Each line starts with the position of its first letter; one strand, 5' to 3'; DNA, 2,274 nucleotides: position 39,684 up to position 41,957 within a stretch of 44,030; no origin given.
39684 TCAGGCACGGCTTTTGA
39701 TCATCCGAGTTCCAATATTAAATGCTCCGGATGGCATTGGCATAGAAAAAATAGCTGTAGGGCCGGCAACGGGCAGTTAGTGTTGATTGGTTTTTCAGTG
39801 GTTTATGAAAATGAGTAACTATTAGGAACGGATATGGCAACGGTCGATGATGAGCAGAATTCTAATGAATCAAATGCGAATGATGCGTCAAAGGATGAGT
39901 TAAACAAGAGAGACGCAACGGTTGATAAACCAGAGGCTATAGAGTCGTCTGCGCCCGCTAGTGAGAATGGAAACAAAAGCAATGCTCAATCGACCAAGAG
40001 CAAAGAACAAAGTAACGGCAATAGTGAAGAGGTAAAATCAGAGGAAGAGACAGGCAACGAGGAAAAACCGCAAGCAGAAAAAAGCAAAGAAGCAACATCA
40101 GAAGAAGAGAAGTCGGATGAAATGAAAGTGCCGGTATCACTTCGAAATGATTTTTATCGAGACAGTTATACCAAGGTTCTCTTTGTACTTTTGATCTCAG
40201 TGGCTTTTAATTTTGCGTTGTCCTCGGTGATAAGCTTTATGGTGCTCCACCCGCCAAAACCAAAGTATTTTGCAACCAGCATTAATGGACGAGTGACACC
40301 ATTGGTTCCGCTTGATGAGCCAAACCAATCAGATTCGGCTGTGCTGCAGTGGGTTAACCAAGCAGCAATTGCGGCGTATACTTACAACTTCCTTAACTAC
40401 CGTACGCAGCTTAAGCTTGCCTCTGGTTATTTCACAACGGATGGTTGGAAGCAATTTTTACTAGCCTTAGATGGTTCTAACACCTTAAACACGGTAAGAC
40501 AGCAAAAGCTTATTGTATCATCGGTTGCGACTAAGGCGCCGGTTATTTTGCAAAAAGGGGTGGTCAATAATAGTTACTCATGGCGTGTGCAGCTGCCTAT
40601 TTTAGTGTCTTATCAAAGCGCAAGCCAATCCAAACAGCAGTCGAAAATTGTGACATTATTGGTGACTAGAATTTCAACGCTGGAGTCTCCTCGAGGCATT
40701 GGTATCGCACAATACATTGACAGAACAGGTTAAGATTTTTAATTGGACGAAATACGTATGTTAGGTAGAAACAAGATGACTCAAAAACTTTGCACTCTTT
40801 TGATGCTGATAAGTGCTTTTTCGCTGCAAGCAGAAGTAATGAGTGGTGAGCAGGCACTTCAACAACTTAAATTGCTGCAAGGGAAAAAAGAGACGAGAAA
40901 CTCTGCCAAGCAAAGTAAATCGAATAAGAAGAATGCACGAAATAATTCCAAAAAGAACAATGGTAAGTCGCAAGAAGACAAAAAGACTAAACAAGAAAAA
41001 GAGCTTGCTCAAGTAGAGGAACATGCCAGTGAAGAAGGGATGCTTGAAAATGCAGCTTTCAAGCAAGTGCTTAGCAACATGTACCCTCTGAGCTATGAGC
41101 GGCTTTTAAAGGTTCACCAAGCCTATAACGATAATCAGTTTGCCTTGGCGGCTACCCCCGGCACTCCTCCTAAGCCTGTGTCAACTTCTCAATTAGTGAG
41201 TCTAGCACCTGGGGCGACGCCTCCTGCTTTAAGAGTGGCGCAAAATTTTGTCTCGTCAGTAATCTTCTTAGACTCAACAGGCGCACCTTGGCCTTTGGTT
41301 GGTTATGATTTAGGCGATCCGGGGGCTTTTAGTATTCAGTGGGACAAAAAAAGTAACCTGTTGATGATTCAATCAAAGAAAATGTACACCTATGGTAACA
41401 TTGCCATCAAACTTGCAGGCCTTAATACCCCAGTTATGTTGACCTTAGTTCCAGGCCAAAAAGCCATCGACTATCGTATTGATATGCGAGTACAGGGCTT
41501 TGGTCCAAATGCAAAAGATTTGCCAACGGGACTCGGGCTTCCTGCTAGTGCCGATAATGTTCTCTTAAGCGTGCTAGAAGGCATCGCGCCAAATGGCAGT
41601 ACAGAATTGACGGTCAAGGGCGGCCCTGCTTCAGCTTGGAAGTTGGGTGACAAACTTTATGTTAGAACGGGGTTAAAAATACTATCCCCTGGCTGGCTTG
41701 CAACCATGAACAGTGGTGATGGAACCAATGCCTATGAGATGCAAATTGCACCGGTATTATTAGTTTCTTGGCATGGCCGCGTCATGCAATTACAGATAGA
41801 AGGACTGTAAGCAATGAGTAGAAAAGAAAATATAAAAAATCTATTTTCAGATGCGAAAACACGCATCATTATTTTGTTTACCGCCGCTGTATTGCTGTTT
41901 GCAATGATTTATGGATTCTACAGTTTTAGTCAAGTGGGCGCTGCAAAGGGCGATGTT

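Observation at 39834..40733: Extra DotI/IcmL paralog with a long acidic N-terminal tail inserted between icmL and icmK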

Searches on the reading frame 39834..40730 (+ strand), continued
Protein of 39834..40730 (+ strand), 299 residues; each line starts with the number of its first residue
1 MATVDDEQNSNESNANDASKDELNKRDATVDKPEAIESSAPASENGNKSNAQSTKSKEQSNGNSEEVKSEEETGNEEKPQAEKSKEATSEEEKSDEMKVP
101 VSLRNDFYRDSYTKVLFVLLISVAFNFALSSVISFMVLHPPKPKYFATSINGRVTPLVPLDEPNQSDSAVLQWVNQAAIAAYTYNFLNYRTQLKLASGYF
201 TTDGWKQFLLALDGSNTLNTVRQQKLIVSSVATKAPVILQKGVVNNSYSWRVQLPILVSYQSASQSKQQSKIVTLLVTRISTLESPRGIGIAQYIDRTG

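Call 23: find_encoding_contigs(protein=P0004, flank=8000, max_places=3)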
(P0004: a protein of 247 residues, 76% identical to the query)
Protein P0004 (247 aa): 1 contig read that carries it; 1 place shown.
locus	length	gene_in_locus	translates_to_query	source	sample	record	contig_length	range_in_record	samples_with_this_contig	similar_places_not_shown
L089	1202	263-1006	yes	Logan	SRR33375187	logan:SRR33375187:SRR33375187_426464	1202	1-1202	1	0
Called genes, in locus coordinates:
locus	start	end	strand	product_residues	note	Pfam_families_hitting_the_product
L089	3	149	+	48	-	?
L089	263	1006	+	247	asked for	PF11393:T4BSS_DotI_IcmL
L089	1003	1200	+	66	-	?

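Call 30: search_protein_representatives(alignment_id=A1)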
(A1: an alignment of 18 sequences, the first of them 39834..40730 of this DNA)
Query: 18 sequences, 213 profile positions. Proteins with E-value up to 0.001 (for the whole library): 3611; up to 1e-10: 2510; up to 1e-30: 693. The best 150 are listed.
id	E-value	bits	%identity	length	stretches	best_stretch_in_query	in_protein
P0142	1.6e-102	357.7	-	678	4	44-208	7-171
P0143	9.0e-88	309.5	-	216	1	4-211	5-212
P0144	1.1e-86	306.0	-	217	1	6-211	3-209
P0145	6.9e-86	303.4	-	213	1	5-211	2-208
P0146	4.8e-81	287.6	-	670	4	69-206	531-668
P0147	5.8e-79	280.8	-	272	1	7-209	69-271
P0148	3.9e-78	278.1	-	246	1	6-208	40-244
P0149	4.3e-76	271.4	-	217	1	9-210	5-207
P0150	1.9e-70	252.9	-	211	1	5-206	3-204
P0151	8.1e-69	247.6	-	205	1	4-207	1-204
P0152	2.6e-67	242.7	-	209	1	5-210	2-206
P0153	4.9e-66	238.5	-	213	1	13-209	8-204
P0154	3.6e-65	235.7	-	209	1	5-209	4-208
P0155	7.7e-65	234.6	-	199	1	22-211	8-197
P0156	2.8e-64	232.8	-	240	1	7-211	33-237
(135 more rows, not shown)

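Call 35: list_cluster_members(proteins=[P0001, P0121, P0134, P0136, P0005, P0145, P0143, P0144, P0147, P0148])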
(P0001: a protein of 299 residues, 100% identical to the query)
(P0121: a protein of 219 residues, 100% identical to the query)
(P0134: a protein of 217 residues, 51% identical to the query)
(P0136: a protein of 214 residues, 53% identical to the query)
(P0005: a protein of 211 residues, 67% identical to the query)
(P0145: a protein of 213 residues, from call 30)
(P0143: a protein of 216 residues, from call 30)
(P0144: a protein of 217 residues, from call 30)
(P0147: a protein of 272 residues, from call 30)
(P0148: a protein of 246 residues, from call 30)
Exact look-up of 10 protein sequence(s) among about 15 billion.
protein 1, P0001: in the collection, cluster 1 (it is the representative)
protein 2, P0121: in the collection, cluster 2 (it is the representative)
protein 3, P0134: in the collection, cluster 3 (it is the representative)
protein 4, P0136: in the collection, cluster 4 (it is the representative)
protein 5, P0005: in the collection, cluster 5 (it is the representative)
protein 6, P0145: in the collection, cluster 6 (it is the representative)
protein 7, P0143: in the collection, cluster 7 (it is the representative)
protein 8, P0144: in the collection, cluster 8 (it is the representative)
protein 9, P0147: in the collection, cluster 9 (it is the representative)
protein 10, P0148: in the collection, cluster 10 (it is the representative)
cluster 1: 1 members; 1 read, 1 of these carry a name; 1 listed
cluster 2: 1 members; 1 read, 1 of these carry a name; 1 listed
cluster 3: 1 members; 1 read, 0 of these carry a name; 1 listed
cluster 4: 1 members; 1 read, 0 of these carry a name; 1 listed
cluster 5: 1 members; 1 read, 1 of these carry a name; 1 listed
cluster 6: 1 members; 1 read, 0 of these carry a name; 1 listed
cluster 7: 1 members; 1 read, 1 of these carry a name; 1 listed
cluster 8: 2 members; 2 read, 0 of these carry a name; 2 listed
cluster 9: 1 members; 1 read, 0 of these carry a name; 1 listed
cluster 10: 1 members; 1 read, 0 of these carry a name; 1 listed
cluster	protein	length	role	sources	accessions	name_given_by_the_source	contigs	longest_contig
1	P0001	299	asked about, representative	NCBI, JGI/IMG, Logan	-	intracellular multiplication protein IcmL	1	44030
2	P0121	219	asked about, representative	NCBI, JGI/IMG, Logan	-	intracellular multiplication protein IcmL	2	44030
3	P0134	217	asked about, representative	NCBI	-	-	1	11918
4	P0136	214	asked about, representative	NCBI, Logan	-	-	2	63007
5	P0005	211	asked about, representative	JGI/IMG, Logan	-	intracellular multiplication protein IcmL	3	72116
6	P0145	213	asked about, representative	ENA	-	-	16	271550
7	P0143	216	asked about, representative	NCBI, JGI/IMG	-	intracellular multiplication protein IcmL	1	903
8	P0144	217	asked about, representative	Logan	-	-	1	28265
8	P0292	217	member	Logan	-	-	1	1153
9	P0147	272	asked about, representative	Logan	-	-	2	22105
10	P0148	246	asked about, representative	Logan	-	-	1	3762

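Call 36: find_encoding_contigs(protein=P0005, flank=6000, max_places=2)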
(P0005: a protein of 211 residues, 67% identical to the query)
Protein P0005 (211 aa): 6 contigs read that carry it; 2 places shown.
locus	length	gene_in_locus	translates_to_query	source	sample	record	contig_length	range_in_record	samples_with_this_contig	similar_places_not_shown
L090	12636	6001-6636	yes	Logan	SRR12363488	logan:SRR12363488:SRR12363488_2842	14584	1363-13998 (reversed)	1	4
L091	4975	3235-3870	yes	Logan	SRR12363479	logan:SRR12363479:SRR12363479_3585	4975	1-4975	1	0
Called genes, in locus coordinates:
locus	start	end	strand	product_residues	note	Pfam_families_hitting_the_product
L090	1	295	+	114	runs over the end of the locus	PF12608:T4bSS_IcmS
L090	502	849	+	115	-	-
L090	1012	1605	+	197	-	PF09475:Dot_icm_IcmQ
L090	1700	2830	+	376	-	PF23127:DotM_C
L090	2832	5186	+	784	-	PF12696:TraG-D_C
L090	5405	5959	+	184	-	PF00691:OmpA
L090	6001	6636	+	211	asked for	PF11393:T4BSS_DotI_IcmL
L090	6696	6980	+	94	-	-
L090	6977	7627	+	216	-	PF11393:T4BSS_DotI_IcmL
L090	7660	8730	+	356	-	PF12293:T4BSS_DotH_IcmK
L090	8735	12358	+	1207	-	PF13599:Pentapeptide_4 (weak), PF18579:Raf1_HTH (faint), PF25296:Decapeptide, PF25296:Decapeptide, PF25296:Decapeptide, PF13599:Pentapeptide_4 (weak), PF25296:Decapeptide, PF03743:TrbI, +4 more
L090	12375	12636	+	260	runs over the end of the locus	-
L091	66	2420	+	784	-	PF12696:TraG-D_C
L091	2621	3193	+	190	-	PF00691:OmpA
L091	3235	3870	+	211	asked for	PF11393:T4BSS_DotI_IcmL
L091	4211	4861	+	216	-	PF11393:T4BSS_DotI_IcmL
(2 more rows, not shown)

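Call 37: find_encoding_contigs(protein=P0145, flank=6000, max_places=2)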
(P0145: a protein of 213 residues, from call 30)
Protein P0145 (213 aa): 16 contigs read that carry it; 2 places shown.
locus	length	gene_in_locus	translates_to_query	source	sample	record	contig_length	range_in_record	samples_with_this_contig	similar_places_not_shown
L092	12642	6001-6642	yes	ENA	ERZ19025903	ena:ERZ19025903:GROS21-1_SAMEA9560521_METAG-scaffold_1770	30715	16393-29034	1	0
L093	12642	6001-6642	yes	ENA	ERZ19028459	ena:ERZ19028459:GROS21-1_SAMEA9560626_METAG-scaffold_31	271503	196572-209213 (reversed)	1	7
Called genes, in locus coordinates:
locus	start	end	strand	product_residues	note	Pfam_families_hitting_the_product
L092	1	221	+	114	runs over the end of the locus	PF12608:T4bSS_IcmS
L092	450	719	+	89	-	-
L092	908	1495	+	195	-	PF09475:Dot_icm_IcmQ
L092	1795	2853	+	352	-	-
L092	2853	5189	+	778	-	PF12696:TraG-D_C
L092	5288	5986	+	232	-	PF00691:OmpA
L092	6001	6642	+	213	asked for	PF11393:T4BSS_DotI_IcmL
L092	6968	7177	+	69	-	PF11393:T4BSS_DotI_IcmL (weak)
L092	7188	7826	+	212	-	PF11393:T4BSS_DotI_IcmL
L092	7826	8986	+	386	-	PF12293:T4BSS_DotH_IcmK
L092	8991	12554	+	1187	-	-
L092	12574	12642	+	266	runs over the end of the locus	-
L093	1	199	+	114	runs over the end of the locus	PF12608:T4bSS_IcmS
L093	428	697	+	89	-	-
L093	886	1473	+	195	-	PF09475:Dot_icm_IcmQ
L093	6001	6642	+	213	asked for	PF11393:T4BSS_DotI_IcmL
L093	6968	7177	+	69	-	PF11393:T4BSS_DotI_IcmL (weak)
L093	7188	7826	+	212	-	PF11393:T4BSS_DotI_IcmL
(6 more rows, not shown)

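Call 38: find_encoding_contigs(protein=P0147, flank=6000, max_places=2)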
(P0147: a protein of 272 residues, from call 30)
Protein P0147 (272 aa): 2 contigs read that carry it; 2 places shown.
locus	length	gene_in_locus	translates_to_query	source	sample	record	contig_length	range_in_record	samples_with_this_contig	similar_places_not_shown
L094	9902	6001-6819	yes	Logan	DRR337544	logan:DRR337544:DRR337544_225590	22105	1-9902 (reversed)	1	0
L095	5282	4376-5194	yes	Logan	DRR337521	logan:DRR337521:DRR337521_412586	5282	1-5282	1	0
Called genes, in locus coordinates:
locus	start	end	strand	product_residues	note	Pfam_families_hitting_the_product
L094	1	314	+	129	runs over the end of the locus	-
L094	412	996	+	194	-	PF09475:Dot_icm_IcmQ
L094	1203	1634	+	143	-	-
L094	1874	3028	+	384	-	PF23127:DotM_C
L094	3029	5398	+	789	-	PF12696:TraG-D_C (weak)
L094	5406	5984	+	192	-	PF00691:OmpA (weak)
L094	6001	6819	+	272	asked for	PF11393:T4BSS_DotI_IcmL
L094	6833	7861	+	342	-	PF12293:T4BSS_DotH_IcmK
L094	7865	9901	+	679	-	?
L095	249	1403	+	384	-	PF23127:DotM_C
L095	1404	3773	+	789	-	PF12696:TraG-D_C (weak)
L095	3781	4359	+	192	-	PF00691:OmpA (weak)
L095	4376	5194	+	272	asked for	PF11393:T4BSS_DotI_IcmL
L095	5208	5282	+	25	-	?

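Call 49: search_solved_structures(query=window:39834-40730:+, max_evalue=0.001, show_alignments=1)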
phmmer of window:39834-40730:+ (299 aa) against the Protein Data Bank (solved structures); distinct sequences matched with E-value up to 0.001: 3.
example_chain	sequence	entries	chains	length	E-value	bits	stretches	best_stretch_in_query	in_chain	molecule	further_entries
3wz4_A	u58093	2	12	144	5.8e-57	196.4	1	165-295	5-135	DotI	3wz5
5cnl_A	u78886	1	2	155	3e-14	56.3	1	170-291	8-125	IcmL-like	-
3wz3_A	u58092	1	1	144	2.8e-12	49.9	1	170-298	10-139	TraM protein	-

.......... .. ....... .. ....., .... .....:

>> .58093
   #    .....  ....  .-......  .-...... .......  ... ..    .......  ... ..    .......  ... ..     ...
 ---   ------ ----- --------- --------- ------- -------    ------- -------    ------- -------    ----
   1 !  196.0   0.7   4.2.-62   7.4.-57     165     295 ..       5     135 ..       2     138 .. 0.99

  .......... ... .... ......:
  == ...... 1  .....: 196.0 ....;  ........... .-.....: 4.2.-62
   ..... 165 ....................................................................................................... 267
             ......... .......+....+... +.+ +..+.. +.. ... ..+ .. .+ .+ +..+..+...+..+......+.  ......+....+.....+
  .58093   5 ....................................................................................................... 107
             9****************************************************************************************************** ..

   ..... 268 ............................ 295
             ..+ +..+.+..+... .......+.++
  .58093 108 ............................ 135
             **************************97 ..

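Call 62: predict_structure(alignment_id=A1)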
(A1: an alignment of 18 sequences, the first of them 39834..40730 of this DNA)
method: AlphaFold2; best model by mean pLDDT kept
length: 299 residues; sequences in the alignment: 18
mean_pLDDT: 73.4   pTM: 0.51
mean pLDDT of the five models: 73.4, 72.7, 72.0, 71.6, 69.3
residues with pLDDT >= 90: 128; 70-90: 62; 50-70: 23; < 50: 86
segments of 3 or more residues with pLDDT < 50: 12-21, 23-25, 31-95
pLDDT, mean of each block of 10 residues (from residue 1): 50 46 48 43 40 35 36 37 42 51 72 88 95 92 72 75 90 95 93 93 93 85 93 96 93 95 92 94 86 85
secondary structure, 60 per line:
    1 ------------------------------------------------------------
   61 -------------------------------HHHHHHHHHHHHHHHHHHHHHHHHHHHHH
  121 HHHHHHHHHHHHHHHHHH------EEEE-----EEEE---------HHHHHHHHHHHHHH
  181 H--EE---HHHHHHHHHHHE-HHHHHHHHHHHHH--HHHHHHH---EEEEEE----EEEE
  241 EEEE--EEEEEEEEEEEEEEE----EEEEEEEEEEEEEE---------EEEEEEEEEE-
elements in order: H92-138 E145-148 E154-157 H167-181 H189-199 H202-214 H217-223 E227-232 E237-244 E247-261 E266-279 E289-298

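Call 65: fold_search(model_id=the predicted structure, library=pdb)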
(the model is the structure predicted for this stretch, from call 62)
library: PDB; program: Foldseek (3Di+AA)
matches with E <= 10: 791; with E <= 0.001: 34
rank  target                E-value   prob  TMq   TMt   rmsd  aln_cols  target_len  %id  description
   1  3wz4_D                1.2e-18  1.00  0.44  0.96   1.0       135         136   65  Structure of the periplasmic domain of DotI (crystal form I) (released 2015-06-10)
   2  3wz4_G                1.4e-18  1.00  0.44  0.94   0.9       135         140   65  Structure of the periplasmic domain of DotI (crystal form I) (released 2015-06-10)
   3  3wz4_A                2.1e-18  1.00  0.45  0.96   1.2       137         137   64  Structure of the periplasmic domain of DotI (crystal form I) (released 2015-06-10)
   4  3wz4_C                2.8e-18  1.00  0.45  0.95   1.4       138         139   64  Structure of the periplasmic domain of DotI (crystal form I) (released 2015-06-10)
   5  3wz5_C                2.9e-18  1.00  0.44  0.96   0.9       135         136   65  Structure of the periplasmic domain of DotI (crystal form II) (released 2015-06-10)
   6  3wz5_A                3.5e-18  1.00  0.44  0.97   0.9       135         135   65  Structure of the periplasmic domain of DotI (crystal form II) (released 2015-06-10)
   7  5cnl_A                6.7e-12  1.00  0.42  0.87   2.3       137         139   28  Crystal structure of an IcmL-like type IV secretion system protein (lpg0120) from Legionella pneumophila subsp. pneumo (released 2015-08-05)
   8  3wz3                  1.2e-11  1.00  0.43  0.90   1.5       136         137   26  Structure of a periplasmic fragment of TraM (released 2015-06-10)
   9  5cnl_B                1.7e-11  1.00  0.42  0.87   2.1       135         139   28  Crystal structure of an IcmL-like type IV secretion system protein (lpg0120) from Legionella pneumophila subsp. pneumo (released 2015-08-05)
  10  8rtd_S                3.8e-06  1.00  0.36  0.46  18.1       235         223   14  Stalk-Arches-IMC structure from the fully-assembled R388 type IV secretion system determined by cryo-EM. (released 2024-06-19)
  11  8rtd_b                2.7e-05  1.00  0.35  0.48  18.5       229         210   13  Stalk-Arches-IMC structure from the fully-assembled R388 type IV secretion system determined by cryo-EM. (released 2024-06-19)
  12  8rtd_Q                3.7e-05  1.00  0.32  0.45  15.2       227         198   15  Stalk-Arches-IMC structure from the fully-assembled R388 type IV secretion system determined by cryo-EM. (released 2024-06-19)
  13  4jf8                  5.2e-05  1.00  0.34  0.65   5.1       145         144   13  Crystal structure of a TrwG component of type IV secretion system protein from Bartonella birtlesii (released 2014-03-05)
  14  6iqt_D                6.9e-05  1.00  0.35  0.70   3.9       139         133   15  Crystal Structure of CagV, a VirB8 homolog of T4SS from Helicobacter pylori Strain 26695 (released 2019-11-13)
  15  4nhf_F                7.3e-05  1.00  0.37  0.71   3.6       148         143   15  Crystal structure of the soluble domain of TrwG Type IV secretion machinery from Bartonella grahamii (released 2014-03-05)
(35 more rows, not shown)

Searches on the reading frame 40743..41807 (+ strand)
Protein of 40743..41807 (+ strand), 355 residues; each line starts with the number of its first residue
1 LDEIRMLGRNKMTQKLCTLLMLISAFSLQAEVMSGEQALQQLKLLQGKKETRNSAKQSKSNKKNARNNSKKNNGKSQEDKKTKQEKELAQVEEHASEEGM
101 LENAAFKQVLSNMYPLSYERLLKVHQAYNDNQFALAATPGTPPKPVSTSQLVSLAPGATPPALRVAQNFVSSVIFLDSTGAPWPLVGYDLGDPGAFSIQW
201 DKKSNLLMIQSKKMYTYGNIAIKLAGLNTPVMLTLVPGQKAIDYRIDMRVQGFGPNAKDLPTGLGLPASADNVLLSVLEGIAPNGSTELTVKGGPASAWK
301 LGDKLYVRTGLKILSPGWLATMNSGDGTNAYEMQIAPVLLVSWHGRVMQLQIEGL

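Call 4: search_protein_families(library=pfam, proteins=[window:40743-41807:+], max_evalue=0.01)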
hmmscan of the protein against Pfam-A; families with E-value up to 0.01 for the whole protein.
window:40743-41807:+ (355 aa): 1 family
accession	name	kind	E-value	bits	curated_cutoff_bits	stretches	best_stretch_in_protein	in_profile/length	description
PF12293.13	T4BSS_DotH_IcmK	-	5.3e-84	281.5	25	1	115-350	1-238/238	Putative outer membrane core complex of type IVb secretion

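Call 5: search_protein_families(library=ncbifam, proteins=[window:40743-41807:+], max_evalue=0.01)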
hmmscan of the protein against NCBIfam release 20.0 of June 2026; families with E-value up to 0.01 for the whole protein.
window:40743-41807:+ (355 aa): 0 families
